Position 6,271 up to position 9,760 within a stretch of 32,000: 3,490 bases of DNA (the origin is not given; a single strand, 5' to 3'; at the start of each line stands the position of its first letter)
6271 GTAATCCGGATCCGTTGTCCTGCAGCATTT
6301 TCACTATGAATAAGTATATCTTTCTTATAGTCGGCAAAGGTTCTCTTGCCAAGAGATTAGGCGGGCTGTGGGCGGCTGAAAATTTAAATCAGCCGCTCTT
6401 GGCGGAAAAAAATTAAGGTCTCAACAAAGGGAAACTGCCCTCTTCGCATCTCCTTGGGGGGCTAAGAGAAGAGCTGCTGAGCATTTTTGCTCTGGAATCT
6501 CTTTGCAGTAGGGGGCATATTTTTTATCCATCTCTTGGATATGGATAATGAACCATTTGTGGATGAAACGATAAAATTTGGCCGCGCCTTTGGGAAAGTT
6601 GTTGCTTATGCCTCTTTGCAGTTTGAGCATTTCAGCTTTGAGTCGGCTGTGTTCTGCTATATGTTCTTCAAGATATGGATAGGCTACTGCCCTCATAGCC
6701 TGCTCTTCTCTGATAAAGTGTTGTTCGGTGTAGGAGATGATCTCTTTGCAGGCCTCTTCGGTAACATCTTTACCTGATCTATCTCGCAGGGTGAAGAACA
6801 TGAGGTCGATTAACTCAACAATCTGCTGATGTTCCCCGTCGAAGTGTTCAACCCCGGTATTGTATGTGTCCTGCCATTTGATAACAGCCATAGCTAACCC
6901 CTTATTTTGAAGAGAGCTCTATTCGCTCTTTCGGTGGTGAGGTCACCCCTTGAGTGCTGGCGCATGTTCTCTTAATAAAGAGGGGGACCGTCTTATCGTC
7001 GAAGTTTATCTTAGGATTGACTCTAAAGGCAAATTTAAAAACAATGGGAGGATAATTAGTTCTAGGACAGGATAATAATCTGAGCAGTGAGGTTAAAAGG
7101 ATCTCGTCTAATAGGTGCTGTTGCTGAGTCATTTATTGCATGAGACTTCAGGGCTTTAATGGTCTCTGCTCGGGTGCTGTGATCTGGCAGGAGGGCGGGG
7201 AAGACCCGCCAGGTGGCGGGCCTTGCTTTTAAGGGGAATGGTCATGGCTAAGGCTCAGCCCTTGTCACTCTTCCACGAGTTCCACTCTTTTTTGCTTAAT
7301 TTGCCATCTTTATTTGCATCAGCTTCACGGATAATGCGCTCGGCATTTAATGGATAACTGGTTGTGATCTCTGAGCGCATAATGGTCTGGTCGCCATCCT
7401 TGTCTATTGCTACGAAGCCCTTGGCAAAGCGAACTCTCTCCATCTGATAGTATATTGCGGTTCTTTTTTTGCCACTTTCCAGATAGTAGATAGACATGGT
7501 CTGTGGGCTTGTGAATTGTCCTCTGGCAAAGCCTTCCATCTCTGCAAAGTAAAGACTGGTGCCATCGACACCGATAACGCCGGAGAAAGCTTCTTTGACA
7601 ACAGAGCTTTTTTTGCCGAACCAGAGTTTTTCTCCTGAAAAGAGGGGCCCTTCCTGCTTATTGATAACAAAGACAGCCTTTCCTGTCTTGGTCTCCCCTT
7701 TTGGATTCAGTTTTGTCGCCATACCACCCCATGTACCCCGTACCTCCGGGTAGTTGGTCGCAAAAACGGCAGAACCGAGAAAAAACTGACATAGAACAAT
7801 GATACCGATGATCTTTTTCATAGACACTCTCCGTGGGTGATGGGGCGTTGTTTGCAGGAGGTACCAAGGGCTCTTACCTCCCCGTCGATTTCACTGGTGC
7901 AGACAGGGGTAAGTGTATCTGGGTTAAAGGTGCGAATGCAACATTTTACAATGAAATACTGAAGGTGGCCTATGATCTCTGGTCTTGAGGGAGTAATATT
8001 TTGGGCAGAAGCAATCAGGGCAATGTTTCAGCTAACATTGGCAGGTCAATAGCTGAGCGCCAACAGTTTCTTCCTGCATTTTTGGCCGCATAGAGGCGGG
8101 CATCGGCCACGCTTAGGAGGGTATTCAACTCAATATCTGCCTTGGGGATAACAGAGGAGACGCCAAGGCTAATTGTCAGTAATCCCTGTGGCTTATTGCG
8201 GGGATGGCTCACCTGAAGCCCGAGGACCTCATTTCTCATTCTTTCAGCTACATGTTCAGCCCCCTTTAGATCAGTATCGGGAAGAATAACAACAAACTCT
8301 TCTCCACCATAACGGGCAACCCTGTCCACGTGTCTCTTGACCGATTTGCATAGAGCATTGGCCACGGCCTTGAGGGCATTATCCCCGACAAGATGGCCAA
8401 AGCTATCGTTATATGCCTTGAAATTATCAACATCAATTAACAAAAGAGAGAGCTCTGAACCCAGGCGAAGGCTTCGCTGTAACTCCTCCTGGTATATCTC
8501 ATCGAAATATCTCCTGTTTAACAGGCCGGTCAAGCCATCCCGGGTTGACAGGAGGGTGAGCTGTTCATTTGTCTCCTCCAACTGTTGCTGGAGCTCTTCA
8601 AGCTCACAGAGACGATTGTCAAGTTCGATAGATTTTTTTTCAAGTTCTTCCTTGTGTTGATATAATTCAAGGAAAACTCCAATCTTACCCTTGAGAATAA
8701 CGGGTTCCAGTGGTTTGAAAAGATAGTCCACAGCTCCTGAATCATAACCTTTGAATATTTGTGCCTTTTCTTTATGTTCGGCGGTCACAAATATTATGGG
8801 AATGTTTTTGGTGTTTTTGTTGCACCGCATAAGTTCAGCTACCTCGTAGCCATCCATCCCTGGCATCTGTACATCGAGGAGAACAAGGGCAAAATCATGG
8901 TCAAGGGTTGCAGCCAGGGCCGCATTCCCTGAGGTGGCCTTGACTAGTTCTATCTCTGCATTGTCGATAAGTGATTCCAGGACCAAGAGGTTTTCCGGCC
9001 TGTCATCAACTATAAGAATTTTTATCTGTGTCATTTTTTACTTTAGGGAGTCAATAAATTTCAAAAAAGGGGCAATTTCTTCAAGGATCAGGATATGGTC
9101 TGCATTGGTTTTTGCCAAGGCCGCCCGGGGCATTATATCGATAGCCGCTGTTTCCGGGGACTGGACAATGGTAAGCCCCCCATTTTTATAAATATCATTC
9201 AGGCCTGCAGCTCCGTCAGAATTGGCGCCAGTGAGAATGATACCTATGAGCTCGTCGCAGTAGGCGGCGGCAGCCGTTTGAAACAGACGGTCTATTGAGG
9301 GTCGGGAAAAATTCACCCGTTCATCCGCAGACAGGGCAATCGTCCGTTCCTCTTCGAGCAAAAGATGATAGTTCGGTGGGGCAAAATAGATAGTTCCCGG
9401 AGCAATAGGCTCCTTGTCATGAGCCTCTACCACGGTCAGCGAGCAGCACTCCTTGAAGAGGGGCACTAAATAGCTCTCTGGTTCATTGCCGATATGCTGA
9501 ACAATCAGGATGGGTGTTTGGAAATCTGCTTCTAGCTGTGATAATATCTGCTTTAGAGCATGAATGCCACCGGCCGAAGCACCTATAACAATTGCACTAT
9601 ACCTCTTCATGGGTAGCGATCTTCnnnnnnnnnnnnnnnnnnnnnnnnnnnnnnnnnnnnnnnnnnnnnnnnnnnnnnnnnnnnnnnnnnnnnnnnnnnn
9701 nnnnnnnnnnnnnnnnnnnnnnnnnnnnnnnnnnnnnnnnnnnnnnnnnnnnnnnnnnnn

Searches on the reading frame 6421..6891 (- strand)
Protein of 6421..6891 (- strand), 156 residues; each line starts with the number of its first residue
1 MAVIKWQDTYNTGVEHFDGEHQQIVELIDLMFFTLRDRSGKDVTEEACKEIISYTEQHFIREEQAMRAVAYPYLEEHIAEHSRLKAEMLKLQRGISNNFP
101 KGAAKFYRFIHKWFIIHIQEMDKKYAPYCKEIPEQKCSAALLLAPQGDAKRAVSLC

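Call 62: search_protein_families(library=pfam, proteins=[window:6421-6891:-], max_evalue=0.0001)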
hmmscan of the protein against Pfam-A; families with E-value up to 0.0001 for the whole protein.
window:6421-6891:- (156 aa): 1 family
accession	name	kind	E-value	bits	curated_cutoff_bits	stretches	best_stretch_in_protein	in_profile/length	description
PF01814.28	Hemerythrin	-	1e-13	52.3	25.3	1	12-128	1-126/127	Hemerythrin HHE cation binding domain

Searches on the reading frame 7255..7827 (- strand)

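Call 5: search_protein_families(library=pfam, proteins=[window:7255-7827:-], max_evalue=0.001)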
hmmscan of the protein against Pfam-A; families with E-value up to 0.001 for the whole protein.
window:7255-7827:- (190 aa): 3 families
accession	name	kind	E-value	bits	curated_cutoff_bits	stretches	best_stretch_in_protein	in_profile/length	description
PF00036.39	EF-hand_1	-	1.4e-07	31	25.4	1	163-183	3-23/29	EF hand domain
PF13202.12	EF-hand_5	-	6.2e-06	25.9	25.9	1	166-183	5-22/25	EF hand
PF13405.12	EF-hand_6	-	0.00078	19.4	25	0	164-182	4-22/30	EF-hand domain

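Call 61: search_protein_families(library=ncbifam, proteins=[window:7255-7827:-], max_evalue=0.001)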
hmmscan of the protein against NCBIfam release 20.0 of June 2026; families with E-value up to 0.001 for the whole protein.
window:7255-7827:- (190 aa): 0 families

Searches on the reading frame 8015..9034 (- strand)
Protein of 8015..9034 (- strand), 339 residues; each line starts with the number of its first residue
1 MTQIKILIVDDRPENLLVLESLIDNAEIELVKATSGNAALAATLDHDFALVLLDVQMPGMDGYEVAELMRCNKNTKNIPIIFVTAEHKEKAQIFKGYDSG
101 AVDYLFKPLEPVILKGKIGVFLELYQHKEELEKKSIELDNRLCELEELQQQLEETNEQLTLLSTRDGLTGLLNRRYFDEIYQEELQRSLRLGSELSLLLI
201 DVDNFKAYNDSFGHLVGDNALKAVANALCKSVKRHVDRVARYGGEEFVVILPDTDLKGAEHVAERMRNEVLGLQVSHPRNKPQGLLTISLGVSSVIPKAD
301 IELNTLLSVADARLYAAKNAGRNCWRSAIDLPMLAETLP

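Call 5: search_protein_families(library=pfam, proteins=[window:8015-9034:-], max_evalue=0.001)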
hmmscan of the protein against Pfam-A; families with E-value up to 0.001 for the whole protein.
window:8015-9034:- (339 aa): 2 families
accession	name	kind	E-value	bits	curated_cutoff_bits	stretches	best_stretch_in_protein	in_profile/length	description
PF00990.26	GGDEF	-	3.8e-47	160.5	23.8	1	164-323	2-160/161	Diguanylate cyclase, GGDEF domain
PF00072.30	Response_reg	-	1e-23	84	30.2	1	6-114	1-106/111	Response regulator receiver domain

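Call 61: search_protein_families(library=ncbifam, proteins=[window:8015-9034:-], max_evalue=0.001)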
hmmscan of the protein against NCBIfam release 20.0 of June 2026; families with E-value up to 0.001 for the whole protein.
window:8015-9034:- (339 aa): 108 families (the best 25 are shown)
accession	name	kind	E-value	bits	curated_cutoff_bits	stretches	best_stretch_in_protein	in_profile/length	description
NF007135.0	PRK09581.1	equivalog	1.9e-73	247.8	474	2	148-323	277-450/457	PleD family two-component system response regulator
TIGR00254.1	GGDEF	domain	2.8e-50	170.3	37.4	1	161-324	3-163/168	diguanylate cyclase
NF038266.1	diguan_SiaD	equivalog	4e-49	167.3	290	1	147-324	78-251/252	biofilm regulation diguanylate cyclase SiaD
NF047654.1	DiguCycDgcRLepto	equivalog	4.7e-49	166.9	500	2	154-323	124-291/295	diguanylate cyclase DgcR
NF007380.0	PRK09894.1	equivalog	4e-43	147.9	256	1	132-324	97-283/296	diguanylate cyclase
NF041880.1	EPS_EpsF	equivalog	6.4e-39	133.8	900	1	9-149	1-141/492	response regulator EpsF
NF041606.1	dguan_cyc_DgcA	equivalog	1.1e-36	126.5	370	1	155-323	170-334/340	diguanylate cyclase DgcA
NF007423.1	PRK09966.1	equivalog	1.3e-36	126.4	325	1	129-318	205-390/390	diguanylate cyclase DgcN/YfiN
NF007599.0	PRK10245.1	equivalog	3.2e-33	114.7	402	1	151-324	198-366/371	diguanylate cyclase AdrA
NF051473.1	DigCycDgcsShew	equivalog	4.9e-33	114.7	400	1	158-326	130-289/291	diguanylate cyclase DgcS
NF011955.1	PRK15426.1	equivalog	6.8e-30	103.7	408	1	161-323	396-556/564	cellulose biosynthesis regulator diguanylate cyclase DgcQ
NF007298.0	PRK09776.1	equivalog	1.5e-26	92.7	1135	1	158-323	679-840/1111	diguanylate cyclase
NF045675.1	PhdiestaseDibA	equivalog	2e-26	92.5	980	1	152-325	192-361/623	phosphodiesterase DibA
NF040885.1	diguan_DgcJ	equivalog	1.3e-24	86.9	500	1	156-321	334-489/493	diguanylate cyclase DgcJ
NF047872.1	GGDEF_GdpS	equivalog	1.9e-23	83.3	400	1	164-323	188-345/355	GGDEF domain-containing protein GdpS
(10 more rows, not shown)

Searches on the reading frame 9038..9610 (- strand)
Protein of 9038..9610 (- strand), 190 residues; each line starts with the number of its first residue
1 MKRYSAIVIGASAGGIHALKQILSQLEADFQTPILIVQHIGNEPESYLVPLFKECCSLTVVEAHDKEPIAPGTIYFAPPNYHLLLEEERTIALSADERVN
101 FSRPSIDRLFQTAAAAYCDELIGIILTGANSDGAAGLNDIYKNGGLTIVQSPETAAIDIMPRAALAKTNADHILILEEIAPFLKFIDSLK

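Call 5: search_protein_families(library=pfam, proteins=[window:9038-9610:-], max_evalue=0.001)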
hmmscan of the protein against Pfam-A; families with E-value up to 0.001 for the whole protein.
window:9038-9610:- (190 aa): 1 family
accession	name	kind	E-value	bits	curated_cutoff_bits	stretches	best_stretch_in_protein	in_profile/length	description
PF01339.22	CheB_methylest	-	1.3e-57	194.7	24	1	7-182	1-173/174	CheB methylesterase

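Call 36: search_solved_structures(query=window:9038-9610:-, max_evalue=0.001, show_alignments=1)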
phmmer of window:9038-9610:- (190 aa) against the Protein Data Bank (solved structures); distinct sequences matched with E-value up to 0.001: 5.
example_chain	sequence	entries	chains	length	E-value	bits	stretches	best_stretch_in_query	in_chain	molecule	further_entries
3sft_A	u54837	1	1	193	3.2e-25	92.6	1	6-179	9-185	Chemotaxis response regulator protein-glutamate methylesterase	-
6ymz_A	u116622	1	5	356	2.3e-24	89.8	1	6-180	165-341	Protein-glutamate methylesterase/protein-glutamine glutaminase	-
1chd_A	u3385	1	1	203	2.2e-22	83.4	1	6-180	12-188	CHEB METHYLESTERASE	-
1a2o_A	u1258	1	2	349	9.2e-22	81.3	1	6-180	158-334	CHEB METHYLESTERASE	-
7esg_A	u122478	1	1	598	2.3e-19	73.5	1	6-181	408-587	Glutathione S-transferase,Protein-glutamate methylesterase/protein-glutamine glutaminase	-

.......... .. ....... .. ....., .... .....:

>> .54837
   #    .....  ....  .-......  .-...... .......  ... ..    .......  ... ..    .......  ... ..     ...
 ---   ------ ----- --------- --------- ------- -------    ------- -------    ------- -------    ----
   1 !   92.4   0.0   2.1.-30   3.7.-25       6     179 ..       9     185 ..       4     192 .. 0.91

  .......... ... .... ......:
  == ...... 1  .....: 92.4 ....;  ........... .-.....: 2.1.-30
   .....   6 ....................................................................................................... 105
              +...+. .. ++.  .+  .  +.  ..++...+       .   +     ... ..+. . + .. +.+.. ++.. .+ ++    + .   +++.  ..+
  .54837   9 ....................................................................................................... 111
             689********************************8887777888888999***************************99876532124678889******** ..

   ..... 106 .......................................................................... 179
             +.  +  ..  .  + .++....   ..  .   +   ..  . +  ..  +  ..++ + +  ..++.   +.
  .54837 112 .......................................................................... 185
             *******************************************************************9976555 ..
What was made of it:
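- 9038..9610 (-): cheB: methylesterase/deamidase catalytic domain only (190 aa, no receiver domain). The GASAGG, VQH and SDG motifs of the Ser-His-Asp triad are present. Pfam (call 5); PDB 3SFT E 3e-25 with alignment (call 36)
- On CheB methylesterase/deamidase: The GASAGG, VQH and SDG motifs are visible in the alignment to 3SFT (call 36). The protein is 190 aa and consists of the catalytic domain only (calls 5, 36).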

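Call 61: search_protein_families(library=ncbifam, proteins=[window:9038-9610:-], max_evalue=0.001)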
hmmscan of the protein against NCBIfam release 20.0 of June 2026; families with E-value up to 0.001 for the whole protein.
window:9038-9610:- (190 aa): 2 families
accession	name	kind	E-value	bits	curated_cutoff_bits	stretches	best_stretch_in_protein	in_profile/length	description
NF009206.0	PRK12555.1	subfamily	1.5e-45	155.7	342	1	6-183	155-332/340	chemotaxis-specific protein-glutamate methyltransferase CheB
NF001965.0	PRK00742.1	subfamily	1.2e-43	149.7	293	1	5-181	168-347/357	chemotaxis-specific protein-glutamate methyltransferase CheB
